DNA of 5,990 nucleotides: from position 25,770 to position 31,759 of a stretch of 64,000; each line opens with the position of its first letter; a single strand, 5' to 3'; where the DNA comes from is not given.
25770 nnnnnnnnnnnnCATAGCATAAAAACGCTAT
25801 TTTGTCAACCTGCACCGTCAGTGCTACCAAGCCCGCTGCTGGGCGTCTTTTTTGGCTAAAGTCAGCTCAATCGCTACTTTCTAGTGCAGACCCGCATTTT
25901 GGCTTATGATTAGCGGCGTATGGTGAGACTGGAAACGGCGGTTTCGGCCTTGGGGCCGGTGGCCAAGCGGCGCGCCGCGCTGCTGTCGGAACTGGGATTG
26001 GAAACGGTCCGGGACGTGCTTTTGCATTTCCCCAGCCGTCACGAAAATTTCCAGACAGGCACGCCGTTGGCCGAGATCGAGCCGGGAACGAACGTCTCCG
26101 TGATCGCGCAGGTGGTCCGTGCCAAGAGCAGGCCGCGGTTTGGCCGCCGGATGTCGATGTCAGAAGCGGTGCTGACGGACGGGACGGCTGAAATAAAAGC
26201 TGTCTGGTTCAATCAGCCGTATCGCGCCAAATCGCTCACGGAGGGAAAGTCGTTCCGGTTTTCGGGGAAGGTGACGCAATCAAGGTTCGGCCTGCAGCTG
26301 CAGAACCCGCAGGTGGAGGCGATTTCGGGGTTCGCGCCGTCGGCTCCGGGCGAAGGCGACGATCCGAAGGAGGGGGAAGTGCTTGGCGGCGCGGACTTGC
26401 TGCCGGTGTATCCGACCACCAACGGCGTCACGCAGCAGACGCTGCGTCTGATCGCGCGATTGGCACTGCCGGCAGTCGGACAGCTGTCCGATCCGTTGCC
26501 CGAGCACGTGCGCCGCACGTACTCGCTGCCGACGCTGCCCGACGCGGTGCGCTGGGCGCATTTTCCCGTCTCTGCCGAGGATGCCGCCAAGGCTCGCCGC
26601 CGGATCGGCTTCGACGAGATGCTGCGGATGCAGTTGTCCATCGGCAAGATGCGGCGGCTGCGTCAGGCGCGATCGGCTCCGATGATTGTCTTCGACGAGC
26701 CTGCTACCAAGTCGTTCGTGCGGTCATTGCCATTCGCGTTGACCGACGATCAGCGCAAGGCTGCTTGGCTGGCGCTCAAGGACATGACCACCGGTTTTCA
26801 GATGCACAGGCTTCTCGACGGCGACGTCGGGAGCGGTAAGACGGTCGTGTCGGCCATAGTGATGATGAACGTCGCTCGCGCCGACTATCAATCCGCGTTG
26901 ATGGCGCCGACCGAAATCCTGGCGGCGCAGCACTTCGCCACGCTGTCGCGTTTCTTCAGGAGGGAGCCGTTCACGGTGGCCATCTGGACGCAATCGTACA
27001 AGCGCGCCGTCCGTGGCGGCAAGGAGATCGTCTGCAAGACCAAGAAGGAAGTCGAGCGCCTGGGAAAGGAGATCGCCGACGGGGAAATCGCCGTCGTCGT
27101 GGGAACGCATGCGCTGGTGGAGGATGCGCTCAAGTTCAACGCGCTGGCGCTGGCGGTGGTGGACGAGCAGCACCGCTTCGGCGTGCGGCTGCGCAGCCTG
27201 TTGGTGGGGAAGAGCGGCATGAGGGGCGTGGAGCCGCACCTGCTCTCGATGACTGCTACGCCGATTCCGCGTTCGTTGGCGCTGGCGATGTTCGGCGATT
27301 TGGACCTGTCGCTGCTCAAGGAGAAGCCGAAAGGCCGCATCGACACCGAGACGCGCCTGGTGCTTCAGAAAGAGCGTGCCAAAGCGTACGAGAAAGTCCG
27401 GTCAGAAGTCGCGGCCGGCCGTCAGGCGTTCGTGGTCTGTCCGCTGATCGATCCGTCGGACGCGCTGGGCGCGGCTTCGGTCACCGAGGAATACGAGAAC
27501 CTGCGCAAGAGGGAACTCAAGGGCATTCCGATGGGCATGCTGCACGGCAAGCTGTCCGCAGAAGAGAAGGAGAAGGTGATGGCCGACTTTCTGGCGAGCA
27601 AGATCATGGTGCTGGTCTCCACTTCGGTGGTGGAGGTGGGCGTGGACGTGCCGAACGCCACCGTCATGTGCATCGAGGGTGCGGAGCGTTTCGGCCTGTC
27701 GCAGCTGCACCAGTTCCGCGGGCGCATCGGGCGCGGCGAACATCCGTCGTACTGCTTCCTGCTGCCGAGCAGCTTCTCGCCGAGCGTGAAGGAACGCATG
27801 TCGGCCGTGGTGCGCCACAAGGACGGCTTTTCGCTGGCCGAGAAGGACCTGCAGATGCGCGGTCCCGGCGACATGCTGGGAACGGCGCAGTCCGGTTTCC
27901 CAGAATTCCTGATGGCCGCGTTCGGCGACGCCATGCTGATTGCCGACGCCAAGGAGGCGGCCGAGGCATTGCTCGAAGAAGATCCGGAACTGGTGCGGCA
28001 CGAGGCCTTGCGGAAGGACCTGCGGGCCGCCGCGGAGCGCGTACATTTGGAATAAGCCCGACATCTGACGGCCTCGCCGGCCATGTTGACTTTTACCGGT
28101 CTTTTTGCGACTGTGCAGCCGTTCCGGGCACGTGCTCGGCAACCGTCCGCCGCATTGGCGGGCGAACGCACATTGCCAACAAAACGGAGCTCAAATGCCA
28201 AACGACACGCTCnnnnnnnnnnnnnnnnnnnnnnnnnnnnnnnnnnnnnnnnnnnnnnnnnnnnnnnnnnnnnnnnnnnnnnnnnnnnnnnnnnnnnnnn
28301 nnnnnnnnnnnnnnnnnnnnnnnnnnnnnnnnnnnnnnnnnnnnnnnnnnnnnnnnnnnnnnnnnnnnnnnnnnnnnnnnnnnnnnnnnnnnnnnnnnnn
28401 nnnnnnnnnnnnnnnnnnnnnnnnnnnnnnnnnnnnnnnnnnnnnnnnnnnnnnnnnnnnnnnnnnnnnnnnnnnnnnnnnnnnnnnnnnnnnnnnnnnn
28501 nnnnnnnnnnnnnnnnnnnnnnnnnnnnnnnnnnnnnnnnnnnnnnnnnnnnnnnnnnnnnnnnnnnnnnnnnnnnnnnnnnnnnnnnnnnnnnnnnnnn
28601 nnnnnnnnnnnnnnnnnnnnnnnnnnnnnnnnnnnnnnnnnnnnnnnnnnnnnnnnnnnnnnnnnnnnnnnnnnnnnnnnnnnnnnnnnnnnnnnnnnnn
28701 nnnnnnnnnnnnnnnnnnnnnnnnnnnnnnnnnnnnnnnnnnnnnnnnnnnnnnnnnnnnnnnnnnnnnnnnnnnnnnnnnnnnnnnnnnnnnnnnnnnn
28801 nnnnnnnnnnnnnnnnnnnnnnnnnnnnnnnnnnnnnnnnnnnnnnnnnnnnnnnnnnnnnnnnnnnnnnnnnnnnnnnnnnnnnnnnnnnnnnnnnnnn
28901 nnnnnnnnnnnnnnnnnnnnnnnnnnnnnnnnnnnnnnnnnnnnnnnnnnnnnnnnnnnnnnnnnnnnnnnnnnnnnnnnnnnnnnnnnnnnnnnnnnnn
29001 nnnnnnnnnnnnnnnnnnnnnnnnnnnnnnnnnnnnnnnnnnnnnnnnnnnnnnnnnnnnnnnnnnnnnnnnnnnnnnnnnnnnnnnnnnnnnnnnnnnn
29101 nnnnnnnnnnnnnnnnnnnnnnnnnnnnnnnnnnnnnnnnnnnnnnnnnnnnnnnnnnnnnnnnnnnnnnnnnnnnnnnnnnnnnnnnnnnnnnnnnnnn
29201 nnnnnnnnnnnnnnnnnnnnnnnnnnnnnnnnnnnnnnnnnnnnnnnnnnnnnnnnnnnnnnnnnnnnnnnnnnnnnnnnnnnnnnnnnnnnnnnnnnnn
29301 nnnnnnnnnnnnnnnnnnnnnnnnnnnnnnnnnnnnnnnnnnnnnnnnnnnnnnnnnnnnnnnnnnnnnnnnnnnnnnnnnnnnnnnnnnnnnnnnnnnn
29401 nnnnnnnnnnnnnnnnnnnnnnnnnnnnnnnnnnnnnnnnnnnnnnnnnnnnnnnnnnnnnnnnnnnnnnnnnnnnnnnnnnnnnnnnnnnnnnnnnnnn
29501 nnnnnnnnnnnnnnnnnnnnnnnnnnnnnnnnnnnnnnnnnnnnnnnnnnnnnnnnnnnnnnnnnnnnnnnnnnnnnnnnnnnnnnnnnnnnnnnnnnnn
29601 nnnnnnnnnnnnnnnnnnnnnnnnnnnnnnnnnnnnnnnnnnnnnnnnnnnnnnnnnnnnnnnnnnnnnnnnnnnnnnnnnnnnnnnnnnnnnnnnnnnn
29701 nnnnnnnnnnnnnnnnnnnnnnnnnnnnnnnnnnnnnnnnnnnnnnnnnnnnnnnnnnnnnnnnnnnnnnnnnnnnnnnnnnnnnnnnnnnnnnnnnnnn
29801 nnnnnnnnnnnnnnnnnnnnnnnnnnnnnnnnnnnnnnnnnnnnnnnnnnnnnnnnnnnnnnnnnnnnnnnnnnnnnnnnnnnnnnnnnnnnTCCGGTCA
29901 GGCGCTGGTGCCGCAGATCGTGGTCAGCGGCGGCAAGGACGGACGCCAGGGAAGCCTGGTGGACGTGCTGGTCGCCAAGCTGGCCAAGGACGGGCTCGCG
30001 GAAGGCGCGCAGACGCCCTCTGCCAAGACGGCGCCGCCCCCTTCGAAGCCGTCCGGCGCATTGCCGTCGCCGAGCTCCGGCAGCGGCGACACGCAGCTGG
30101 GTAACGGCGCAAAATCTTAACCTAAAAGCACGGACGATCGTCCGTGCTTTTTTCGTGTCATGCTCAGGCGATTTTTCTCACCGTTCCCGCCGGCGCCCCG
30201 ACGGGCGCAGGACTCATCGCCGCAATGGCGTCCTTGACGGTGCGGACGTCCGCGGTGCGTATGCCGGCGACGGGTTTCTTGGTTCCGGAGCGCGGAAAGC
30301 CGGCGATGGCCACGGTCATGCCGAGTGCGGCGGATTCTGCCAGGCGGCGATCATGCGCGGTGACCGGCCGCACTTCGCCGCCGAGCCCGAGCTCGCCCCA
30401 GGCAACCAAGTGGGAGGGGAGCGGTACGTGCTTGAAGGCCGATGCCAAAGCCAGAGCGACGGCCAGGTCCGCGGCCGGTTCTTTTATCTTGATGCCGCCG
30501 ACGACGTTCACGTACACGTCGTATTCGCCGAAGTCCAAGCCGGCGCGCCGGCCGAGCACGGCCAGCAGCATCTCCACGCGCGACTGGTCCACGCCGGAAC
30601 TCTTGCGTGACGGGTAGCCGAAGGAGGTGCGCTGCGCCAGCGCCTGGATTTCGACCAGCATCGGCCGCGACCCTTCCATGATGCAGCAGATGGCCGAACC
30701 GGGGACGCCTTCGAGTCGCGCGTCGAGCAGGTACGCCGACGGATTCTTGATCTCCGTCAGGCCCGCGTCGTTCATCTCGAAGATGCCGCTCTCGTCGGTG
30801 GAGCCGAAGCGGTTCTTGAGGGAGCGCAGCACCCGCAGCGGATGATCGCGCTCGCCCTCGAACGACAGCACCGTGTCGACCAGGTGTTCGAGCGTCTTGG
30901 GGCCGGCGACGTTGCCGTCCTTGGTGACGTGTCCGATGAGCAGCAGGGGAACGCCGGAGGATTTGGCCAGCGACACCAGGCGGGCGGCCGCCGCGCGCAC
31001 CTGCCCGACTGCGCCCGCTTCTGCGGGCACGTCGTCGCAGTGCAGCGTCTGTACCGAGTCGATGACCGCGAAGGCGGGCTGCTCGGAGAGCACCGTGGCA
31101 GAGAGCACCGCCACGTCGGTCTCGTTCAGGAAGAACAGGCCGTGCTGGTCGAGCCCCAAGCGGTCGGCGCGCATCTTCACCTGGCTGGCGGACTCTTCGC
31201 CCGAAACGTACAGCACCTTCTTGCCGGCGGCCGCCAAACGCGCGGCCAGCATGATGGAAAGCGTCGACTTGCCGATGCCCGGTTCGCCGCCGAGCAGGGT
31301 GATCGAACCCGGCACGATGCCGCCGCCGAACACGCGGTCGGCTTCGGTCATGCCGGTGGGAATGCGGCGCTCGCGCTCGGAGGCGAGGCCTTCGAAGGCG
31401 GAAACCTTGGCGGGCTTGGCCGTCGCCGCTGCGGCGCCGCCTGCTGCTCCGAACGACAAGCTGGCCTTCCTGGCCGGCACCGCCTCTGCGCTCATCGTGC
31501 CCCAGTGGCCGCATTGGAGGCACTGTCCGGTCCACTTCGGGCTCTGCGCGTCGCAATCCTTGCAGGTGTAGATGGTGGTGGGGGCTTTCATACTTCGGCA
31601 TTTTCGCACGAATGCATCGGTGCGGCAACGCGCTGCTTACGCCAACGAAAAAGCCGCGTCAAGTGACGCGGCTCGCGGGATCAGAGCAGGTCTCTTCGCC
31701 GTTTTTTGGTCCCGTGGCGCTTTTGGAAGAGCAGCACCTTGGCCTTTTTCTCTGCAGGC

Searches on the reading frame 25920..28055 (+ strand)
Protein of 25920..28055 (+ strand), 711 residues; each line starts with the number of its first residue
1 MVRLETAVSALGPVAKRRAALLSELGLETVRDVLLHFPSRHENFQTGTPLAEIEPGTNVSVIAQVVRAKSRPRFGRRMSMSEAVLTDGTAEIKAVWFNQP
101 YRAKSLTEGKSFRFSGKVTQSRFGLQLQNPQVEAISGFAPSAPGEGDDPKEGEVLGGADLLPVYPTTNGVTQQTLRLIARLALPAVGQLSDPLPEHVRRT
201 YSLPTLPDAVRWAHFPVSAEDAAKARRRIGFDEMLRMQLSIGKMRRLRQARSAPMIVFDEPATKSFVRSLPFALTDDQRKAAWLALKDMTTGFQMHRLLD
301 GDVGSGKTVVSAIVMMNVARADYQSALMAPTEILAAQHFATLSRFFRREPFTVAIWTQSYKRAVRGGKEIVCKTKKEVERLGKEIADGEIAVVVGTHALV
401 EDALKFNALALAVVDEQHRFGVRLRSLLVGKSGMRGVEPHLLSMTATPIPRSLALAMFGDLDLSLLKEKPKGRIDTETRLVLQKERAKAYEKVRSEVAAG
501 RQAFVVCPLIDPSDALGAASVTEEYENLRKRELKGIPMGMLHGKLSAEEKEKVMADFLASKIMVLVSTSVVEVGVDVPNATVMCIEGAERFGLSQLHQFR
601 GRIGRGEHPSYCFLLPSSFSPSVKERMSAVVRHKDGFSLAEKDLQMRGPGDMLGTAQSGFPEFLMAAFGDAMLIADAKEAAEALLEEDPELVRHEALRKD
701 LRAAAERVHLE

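Call 35: search_protein_families(library=pfam, proteins=[window:25920-28055:+], max_evalue=0.001)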
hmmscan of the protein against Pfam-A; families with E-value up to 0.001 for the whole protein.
window:25920-28055:+ (711 aa): 7 families
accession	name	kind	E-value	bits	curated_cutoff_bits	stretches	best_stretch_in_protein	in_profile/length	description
PF17191.10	RecG_wedge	-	2.3e-21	76.5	23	1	14-185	8-161/162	RecG wedge domain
PF00271.37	Helicase_C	-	1.3e-17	64.5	23.5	1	496-605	11-108/110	Helicase conserved C-terminal domain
PF00270.35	DEAD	-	5.5e-15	55.9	26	1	280-451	6-162/167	DEAD/DEAH box helicase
PF19833.4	RecG_dom3_C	-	2.3e-10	40.8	26.8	1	634-695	2-65/87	ATP-dependent DNA helicase RecG, domain 3, C-terminal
PF01336.31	tRNA_anti-codon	-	4.6e-09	36.5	27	1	59-133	1-73/75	OB-fold nucleic acid binding domain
PF04851.21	ResIII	-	5.2e-07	30.1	22.5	1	285-448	15-162/164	Type III restriction enzyme, res subunit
PF22590.2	Cas3-like_C_2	-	0.00097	19.8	27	0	522-606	16-104/106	CRISPR-associated nuclease/helicase Cas3, C-terminal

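Call 66: find_encoding_contigs(protein=window:25920-28055:+, flank=2000, max_places=3)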
Protein window:25920-28055:+ (711 aa): no gene with exactly this product is on record in the collection.
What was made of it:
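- Tried and rejected: RecG is not on record (call 66).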

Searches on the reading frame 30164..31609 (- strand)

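Call 69: search_protein_families(library=ncbifam, proteins=[window:30164-31609:-], max_evalue=0.00001)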
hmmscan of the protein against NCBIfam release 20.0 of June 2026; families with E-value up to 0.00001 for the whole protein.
window:30164-31609:- (481 aa): 12 families
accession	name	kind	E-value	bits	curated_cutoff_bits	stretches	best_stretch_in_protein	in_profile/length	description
TIGR00416.1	sms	equivalog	3e-155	517.4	403.05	1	8-462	3-454/454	DNA repair protein RadA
NF006799.0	PRK09302.1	equivalog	2.6e-13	49.4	408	1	77-281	249-466/515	circadian clock protein KaiC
TIGR03881.1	KaiC_arch_4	hypoth_equivalog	6.1e-13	49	247.8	1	81-194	1-98/231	KaiC domain-containing protein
TIGR02902.1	spore_lonB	equivalog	7.4e-13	48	723.3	1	340-463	404-528/531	ATP-dependent protease LonB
NF006861.0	PRK09361.1-1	equivalog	3.3e-11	43.2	278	1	81-289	3-232/235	DNA repair and recombination protein RadB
TIGR02237.1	recomb_radB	equivalog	4.3e-10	39.8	172.4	1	91-283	2-208/210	DNA repair and recombination protein RadB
TIGR02903.1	spore_lon_C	equivalog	4.5e-10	38.7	678.8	1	349-460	497-609/615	Lon family ATP-dependent protease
TIGR03600.1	phage_DnaB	exception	2.3e-09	36.8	498.65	1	83-158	177-254/421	phage replicative helicase, DnaB family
NF004723.0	PRK06067.1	subfamily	3.3e-07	30.1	194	1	77-171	10-104/243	flagellar accessory protein FlaH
NF004629.0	PRK05973.1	equivalog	3.7e-07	29.4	156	1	87-189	51-159/237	DNA helicase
TIGR00764.1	lon_rel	equivalog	3.9e-06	25.7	516.6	0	340-432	462-555/608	ATP-dependent protease LonB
TIGR03877.1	thermo_KaiC_1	hypoth_equivalog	9.4e-06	25.3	307.25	0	81-156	2-77/238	KaiC domain-containing protein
